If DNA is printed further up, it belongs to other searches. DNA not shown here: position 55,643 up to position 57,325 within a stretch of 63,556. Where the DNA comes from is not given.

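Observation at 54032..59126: Self-contained operon: ATP-grasp ligase, small export-like membrane protein, atypical radical SAM enzyme and CsgG-like/NHL propeller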

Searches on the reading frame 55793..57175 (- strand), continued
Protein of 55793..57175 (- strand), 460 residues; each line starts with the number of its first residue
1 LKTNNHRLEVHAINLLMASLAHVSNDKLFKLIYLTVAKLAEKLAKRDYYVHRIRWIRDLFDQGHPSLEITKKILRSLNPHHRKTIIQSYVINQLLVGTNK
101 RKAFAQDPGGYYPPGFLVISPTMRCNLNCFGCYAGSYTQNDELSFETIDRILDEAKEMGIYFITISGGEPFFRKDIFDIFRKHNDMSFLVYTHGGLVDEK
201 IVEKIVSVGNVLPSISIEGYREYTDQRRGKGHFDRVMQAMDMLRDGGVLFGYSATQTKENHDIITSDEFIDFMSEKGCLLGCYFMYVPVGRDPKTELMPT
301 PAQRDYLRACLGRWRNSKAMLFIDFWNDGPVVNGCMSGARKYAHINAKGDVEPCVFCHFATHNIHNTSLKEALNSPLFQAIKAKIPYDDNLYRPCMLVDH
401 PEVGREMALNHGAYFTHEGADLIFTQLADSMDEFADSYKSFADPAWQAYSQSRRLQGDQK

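Call 62: find_homologous_proteins(query=A2, max_evalue=1e-20)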
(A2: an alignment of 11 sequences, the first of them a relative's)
Query A2 (11 sequences) (434 aa, profile of the alignment): 649 proteins with E <= 1e-20 among 8000 candidates; the best 120 are listed.
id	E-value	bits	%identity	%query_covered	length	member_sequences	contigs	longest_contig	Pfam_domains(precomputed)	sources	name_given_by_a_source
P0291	2.5e-178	611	37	96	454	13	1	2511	PF13186.12,PF04055.28,PF13353.12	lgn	-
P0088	4.6e-173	594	37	96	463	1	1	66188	PF13186.12,PF04055.28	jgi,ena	-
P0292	9.7e-172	590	35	97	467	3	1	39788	PF13186.12,PF04055.28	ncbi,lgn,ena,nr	ncbi:MAG TPA: radical SAM protein [Firmicutes bacterium]|nr:radical SAM protein [Bacillota bacterium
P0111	3.0e-171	588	36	97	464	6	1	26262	PF13186.12,PF04055.28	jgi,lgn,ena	-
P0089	1.2e-170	586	36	95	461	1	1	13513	PF13186.12,PF04055.28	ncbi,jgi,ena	ncbi:MAG: radical SAM protein [Nitrospirota bacterium]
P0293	1.3e-170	586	34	98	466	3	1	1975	PF13186.12,PF04055.28,PF13353.12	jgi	jgi:MoaA/NifB/PqqE/SkfB family radical SAM enzyme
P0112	2.3e-170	585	37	89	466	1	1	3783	PF13186.12,PF04055.28,PF13353.12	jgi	jgi:MoaA/NifB/PqqE/SkfB family radical SAM enzyme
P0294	7.9e-170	583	36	97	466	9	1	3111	PF13186.12,PF04055.28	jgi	-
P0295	9.1e-170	583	38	99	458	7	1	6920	PF13186.12,PF04055.28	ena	-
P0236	1.0e-169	583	26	92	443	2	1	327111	PF04055.28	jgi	-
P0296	2.2e-169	582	37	89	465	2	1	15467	PF13186.12,PF04055.28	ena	-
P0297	3.7e-169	581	37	96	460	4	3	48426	PF13186.12,PF04055.28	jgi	jgi:MoaA/NifB/PqqE/SkfB family radical SAM enzyme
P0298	6.1e-169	580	35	99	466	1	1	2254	PF13186.12,PF04055.28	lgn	-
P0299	6.8e-169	580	35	99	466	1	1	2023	PF13186.12,PF04055.28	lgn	-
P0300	8.4e-169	580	35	98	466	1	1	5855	PF13186.12,PF04055.28,PF13353.12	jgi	jgi:MoaA/NifB/PqqE/SkfB family radical SAM enzyme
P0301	1.0e-168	580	35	97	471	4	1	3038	PF13186.12,PF04055.28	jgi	-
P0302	1.1e-168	580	35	99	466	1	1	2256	PF13186.12,PF04055.28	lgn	-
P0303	1.1e-168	580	36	97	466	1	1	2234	PF13186.12,PF04055.28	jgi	-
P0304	1.5e-168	579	35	99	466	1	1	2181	PF13186.12,PF04055.28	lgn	-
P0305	2.3e-168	579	35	99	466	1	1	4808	PF13186.12,PF04055.28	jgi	jgi:MoaA/NifB/PqqE/SkfB family radical SAM enzyme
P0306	2.8e-168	578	37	96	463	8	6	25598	PF13186.12,PF04055.28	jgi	jgi:MoaA/NifB/PqqE/SkfB family radical SAM enzyme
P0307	3.0e-168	578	38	86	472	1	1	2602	PF13186.12,PF04055.28,PF13353.12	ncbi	-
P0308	3.6e-168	578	37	89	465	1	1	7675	PF13186.12,PF04055.28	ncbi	-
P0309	4.9e-168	578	36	95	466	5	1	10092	PF13186.12,PF04055.28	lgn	-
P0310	5.0e-168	578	35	93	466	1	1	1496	PF13186.12,PF04055.28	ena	-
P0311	9.1e-168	577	36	98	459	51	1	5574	PF13186.12,PF04055.28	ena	-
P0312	9.8e-168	577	35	96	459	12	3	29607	PF13186.12,PF04055.28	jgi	jgi:MoaA/NifB/PqqE/SkfB family radical SAM enzyme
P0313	1.1e-167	576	35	98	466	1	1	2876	PF13186.12,PF04055.28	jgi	-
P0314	1.3e-167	576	36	97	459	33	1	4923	PF13186.12,PF04055.28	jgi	jgi:MoaA/NifB/PqqE/SkfB family radical SAM enzyme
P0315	1.4e-167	576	36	98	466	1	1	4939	PF13186.12,PF04055.28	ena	-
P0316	2.0e-167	575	37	96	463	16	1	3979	PF13186.12,PF04055.28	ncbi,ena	-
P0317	2.0e-167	575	35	92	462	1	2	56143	PF13186.12,PF04055.28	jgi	-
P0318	2.5e-167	575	36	94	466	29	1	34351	PF13186.12,PF04055.28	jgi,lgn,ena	-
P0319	2.7e-167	575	36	97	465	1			PF13186.12,PF04055.28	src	-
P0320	3.5e-167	575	34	97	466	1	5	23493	PF13186.12,PF04055.28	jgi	jgi:MoaA/NifB/PqqE/SkfB family radical SAM enzyme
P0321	4.0e-167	575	35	90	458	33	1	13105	PF13186.12,PF04055.28,PF13353.12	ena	-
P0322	4.4e-167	574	36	90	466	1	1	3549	PF13186.12,PF04055.28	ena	-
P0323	4.8e-167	574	36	92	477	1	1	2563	PF13186.12,PF04055.28,PF13353.12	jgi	-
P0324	4.9e-167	574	38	96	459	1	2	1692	PF13186.12,PF04055.28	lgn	-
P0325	9.2e-167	573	35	97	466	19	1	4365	PF13186.12,PF04055.28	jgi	jgi:MoaA/NifB/PqqE/SkfB family radical SAM enzyme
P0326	1.0e-166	573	34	82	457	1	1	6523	PF04055.28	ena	-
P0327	1.0e-166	573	34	82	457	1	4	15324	PF04055.28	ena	-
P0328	1.2e-166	573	36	98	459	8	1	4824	PF13186.12,PF04055.28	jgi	jgi:MoaA/NifB/PqqE/SkfB family radical SAM enzyme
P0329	1.5e-166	573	34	82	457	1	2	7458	PF04055.28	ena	-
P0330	1.7e-166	572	36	89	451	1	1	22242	PF13186.12,PF04055.28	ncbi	-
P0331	1.8e-166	572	34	94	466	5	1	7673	PF13186.12,PF04055.28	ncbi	-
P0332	2.0e-166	572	41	88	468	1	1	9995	PF13186.12,PF04055.28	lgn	-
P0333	2.1e-166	572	37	90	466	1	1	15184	PF13186.12,PF04055.28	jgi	jgi:MoaA/NifB/PqqE/SkfB family radical SAM enzyme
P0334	2.3e-166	572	35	97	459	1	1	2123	PF13186.12,PF04055.28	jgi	jgi:MoaA/NifB/PqqE/SkfB family radical SAM enzyme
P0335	2.4e-166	572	37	90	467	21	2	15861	PF13186.12,PF04055.28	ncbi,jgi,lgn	jgi:MoaA/NifB/PqqE/SkfB family radical SAM enzyme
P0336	2.6e-166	572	36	90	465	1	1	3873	PF13186.12,PF04055.28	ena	-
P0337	2.8e-166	572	37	90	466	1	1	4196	PF13186.12,PF04055.28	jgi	-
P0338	2.9e-166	572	36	90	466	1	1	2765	PF13186.12,PF04055.28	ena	-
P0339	3.0e-166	572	34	82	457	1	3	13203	PF04055.28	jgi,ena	-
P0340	3.4e-166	571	34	82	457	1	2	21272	PF04055.28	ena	-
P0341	3.8e-166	571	37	90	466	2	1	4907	PF13186.12,PF04055.28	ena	-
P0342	4.4e-166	571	37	89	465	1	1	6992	PF13186.12,PF04055.28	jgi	jgi:MoaA/NifB/PqqE/SkfB family radical SAM enzyme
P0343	4.5e-166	571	35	96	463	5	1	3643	PF13186.12,PF04055.28,PF13353.12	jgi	jgi:MoaA/NifB/PqqE/SkfB family radical SAM enzyme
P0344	4.6e-166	571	34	82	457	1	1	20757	PF04055.28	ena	-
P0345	4.7e-166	571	34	82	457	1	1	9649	PF04055.28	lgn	-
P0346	4.8e-166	571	36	96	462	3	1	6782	PF13186.12,PF04055.28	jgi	-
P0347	4.8e-166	571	37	96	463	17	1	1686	PF13186.12,PF04055.28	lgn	-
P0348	5.3e-166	571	36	98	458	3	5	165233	PF13186.12,PF04055.28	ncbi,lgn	-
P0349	6.7e-166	570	37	90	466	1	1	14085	PF13186.12,PF04055.28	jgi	jgi:MoaA/NifB/PqqE/SkfB family radical SAM enzyme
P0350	7.0e-166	570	33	82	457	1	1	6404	PF04055.28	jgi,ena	-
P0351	7.2e-166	570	36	89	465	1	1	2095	PF13186.12,PF04055.28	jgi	-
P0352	8.0e-166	570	35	97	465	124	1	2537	PF13186.12,PF04055.28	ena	-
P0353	9.2e-166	570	37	82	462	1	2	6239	PF13186.12,PF04055.28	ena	-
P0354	9.3e-166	570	41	88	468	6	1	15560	PF13186.12,PF04055.28,PF13353.12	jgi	jgi:MoaA/NifB/PqqE/SkfB family radical SAM enzyme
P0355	1.0e-165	570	36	93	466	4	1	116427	PF13186.12,PF04055.28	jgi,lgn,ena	-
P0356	1.3e-165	570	36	89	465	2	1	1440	PF13186.12,PF04055.28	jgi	jgi:MoaA/NifB/PqqE/SkfB family radical SAM enzyme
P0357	1.5e-165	569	35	97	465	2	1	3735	PF13186.12,PF04055.28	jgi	-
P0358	1.6e-165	569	35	98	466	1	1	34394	PF13186.12,PF04055.28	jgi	jgi:MoaA/NifB/PqqE/SkfB family radical SAM enzyme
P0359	1.7e-165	569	35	98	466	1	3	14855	PF13186.12,PF04055.28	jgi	jgi:MoaA/NifB/PqqE/SkfB family radical SAM enzyme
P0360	2.0e-165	569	36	98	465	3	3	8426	PF13186.12,PF04055.28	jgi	jgi:MoaA/NifB/PqqE/SkfB family radical SAM enzyme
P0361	2.5e-165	569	36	89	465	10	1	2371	PF13186.12,PF04055.28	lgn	-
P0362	2.6e-165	569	37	87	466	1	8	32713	PF13186.12,PF04055.28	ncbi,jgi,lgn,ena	-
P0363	2.8e-165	568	34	98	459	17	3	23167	PF13186.12,PF04055.28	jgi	jgi:MoaA/NifB/PqqE/SkfB family radical SAM enzyme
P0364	2.9e-165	568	36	97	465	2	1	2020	PF13186.12,PF04055.28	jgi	jgi:MoaA/NifB/PqqE/SkfB family radical SAM enzyme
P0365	4.1e-165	568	36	96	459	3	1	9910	PF13186.12,PF04055.28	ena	-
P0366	4.3e-165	568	35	98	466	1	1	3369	PF13186.12,PF04055.28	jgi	jgi:MoaA/NifB/PqqE/SkfB family radical SAM enzyme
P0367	4.6e-165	568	35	98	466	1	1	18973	PF13186.12,PF04055.28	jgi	jgi:MoaA/NifB/PqqE/SkfB family radical SAM enzyme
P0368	5.0e-165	568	36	89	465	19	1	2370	PF13186.12,PF04055.28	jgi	jgi:MoaA/NifB/PqqE/SkfB family radical SAM enzyme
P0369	5.6e-165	567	36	96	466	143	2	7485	PF13186.12,PF04055.28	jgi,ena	jgi:MoaA/NifB/PqqE/SkfB family radical SAM enzyme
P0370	5.8e-165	567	37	90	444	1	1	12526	PF13186.12,PF04055.28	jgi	jgi:MoaA/NifB/PqqE/SkfB family radical SAM enzyme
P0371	5.8e-165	567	36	89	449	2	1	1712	PF13186.12,PF04055.28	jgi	jgi:MoaA/NifB/PqqE/SkfB family radical SAM enzyme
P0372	7.5e-165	567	35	96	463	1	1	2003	PF13186.12,PF04055.28,PF13353.12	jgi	-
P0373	8.3e-165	567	37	89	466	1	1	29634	PF13186.12,PF04055.28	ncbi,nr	ncbi:MAG: radical SAM protein [Desulfobacterota bacterium]|nr:radical SAM protein [Thermodesulfobact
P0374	8.8e-165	567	37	89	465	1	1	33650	PF13186.12,PF04055.28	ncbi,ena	-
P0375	1.0e-164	567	37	89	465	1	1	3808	PF13186.12,PF04055.28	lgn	-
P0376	1.1e-164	567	36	90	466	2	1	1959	PF13186.12,PF04055.28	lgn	-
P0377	1.2e-164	566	35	97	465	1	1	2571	PF13186.12,PF04055.28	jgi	-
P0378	1.3e-164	566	37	94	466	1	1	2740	PF13186.12,PF04055.28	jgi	jgi:MoaA/NifB/PqqE/SkfB family radical SAM enzyme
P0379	1.3e-164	566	37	90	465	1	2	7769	PF13186.12,PF04055.28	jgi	jgi:MoaA/NifB/PqqE/SkfB family radical SAM enzyme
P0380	2.3e-164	565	35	97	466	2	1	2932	PF13186.12,PF04055.28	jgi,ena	-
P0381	2.3e-164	565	35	98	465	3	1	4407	PF13186.12,PF04055.28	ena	-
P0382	2.5e-164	565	35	96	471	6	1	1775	PF13186.12,PF04055.28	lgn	-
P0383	2.9e-164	565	36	89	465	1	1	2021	PF13186.12,PF04055.28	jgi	jgi:MoaA/NifB/PqqE/SkfB family radical SAM enzyme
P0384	5.4e-164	564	30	97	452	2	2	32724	PF13186.12,PF04055.28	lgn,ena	-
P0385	6.5e-164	564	37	89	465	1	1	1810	PF13186.12,PF04055.28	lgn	-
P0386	6.6e-164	564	38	89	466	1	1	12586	PF13186.12,PF04055.28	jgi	jgi:MoaA/NifB/PqqE/SkfB family radical SAM enzyme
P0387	6.7e-164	564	35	87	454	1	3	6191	PF13186.12,PF04055.28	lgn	-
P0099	7.3e-164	564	38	84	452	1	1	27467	PF13186.12,PF04055.28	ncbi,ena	-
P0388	9.1e-164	563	36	98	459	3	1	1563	PF13186.12,PF04055.28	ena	-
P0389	9.8e-164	563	35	97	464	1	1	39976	PF13186.12,PF04055.28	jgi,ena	-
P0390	1.2e-163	563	36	98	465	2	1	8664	PF13186.12,PF04055.28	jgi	jgi:MoaA/NifB/PqqE/SkfB family radical SAM enzyme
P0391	1.8e-163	562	37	98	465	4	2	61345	PF13186.12,PF04055.28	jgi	jgi:MoaA/NifB/PqqE/SkfB family radical SAM enzyme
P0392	2.2e-163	562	36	89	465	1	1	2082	PF13186.12,PF04055.28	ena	-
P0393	2.7e-163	562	37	89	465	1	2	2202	PF13186.12,PF04055.28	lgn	-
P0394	3.7e-163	561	34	95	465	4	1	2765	PF13186.12,PF04055.28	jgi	jgi:MoaA/NifB/PqqE/SkfB family radical SAM enzyme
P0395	4.0e-163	561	38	93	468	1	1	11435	PF13186.12,PF04055.28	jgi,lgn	jgi:MoaA/NifB/PqqE/SkfB family radical SAM enzyme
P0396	4.4e-163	561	35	97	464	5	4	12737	PF13186.12,PF04055.28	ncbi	ncbi:MAG: radical SAM protein [Thermodesulfobacteriota bacterium]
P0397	8.2e-163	560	34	97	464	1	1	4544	PF13186.12,PF04055.28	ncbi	-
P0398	9.3e-163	560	38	86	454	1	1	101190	PF13186.12,PF04055.28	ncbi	ncbi:MAG: radical SAM protein [Candidatus Eisenbacteria bacterium]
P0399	1.0e-162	560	35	97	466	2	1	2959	PF13186.12,PF04055.28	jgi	-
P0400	1.2e-162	560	35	96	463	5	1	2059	PF13186.12,PF04055.28,PF13353.12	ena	-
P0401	1.4e-162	560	35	77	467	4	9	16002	PF13186.12,PF04055.28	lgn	-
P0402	1.4e-162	560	35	96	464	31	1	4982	PF13186.12,PF04055.28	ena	-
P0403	1.5e-162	559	33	97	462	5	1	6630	PF13186.12,PF04055.28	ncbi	-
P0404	2.0e-162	559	35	97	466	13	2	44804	PF13186.12,PF04055.28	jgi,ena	jgi:MoaA/NifB/PqqE/SkfB family radical SAM enzyme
